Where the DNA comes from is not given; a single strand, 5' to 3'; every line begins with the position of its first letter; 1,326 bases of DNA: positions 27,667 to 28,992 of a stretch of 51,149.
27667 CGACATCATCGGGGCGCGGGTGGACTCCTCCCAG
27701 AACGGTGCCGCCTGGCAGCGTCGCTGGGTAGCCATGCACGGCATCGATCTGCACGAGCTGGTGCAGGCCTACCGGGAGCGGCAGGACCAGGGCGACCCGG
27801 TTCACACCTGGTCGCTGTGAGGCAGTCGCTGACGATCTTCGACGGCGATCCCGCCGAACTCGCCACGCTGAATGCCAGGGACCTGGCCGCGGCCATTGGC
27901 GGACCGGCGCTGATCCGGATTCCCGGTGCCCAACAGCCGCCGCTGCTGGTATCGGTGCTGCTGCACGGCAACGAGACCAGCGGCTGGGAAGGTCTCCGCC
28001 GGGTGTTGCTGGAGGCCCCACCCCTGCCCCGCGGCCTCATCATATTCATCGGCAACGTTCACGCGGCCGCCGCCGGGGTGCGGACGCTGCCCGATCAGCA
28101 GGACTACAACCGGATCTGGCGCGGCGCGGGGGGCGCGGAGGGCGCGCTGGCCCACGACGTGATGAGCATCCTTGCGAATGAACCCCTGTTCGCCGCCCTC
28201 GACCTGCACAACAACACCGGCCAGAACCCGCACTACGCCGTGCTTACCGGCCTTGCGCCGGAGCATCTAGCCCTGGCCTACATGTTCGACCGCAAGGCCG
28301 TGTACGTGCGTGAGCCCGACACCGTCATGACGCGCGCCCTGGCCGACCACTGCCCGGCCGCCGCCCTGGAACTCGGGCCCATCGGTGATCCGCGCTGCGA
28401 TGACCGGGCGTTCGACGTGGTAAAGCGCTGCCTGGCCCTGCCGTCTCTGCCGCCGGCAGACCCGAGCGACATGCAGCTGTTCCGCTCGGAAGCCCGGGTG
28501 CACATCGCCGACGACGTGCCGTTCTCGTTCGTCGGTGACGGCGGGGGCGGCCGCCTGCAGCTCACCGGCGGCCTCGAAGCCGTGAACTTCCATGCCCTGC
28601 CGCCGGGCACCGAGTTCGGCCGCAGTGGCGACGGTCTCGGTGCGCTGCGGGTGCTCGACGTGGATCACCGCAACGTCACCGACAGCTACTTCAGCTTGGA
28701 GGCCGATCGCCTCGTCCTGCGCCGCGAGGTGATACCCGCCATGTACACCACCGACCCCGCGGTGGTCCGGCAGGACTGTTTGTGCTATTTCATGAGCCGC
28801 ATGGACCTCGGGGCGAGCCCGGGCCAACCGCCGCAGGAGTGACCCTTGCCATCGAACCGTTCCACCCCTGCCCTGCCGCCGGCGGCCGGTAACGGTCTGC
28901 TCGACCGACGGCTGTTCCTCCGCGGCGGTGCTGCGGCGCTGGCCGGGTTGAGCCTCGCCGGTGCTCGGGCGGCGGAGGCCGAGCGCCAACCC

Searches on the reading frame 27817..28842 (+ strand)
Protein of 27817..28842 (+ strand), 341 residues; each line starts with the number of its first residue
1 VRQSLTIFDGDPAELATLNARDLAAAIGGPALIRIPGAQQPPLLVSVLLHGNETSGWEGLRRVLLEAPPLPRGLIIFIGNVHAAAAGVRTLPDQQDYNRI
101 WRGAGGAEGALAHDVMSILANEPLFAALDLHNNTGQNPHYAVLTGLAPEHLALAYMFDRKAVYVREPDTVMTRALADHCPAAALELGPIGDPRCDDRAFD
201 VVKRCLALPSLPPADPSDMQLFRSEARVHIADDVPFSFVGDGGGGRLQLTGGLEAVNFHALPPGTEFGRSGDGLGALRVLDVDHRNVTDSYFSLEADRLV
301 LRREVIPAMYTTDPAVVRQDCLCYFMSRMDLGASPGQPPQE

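Call 3: search_protein_families(library=pfam, proteins=[window:27817-28842:+])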
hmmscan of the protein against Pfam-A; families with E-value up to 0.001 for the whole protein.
window:27817-28842:+ (341 aa): 1 family
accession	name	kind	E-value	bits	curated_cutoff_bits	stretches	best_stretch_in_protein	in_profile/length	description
PF24827.1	AstE_AspA_cat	-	6.7e-09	36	25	1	41-191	3-172/192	Succinylglutamate desuccinylase/Aspartoacylase catalytic domain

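Call 4: search_protein_families(library=ncbifam, proteins=[window:27817-28842:+])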
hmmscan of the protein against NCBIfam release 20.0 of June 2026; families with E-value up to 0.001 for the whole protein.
window:27817-28842:+ (341 aa): 0 families

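Call 29: search_solved_structures(query=window:27817-28842:+, max_evalue=0.01)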
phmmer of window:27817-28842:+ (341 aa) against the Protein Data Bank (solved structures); distinct sequences matched with E-value up to 0.01: 0.
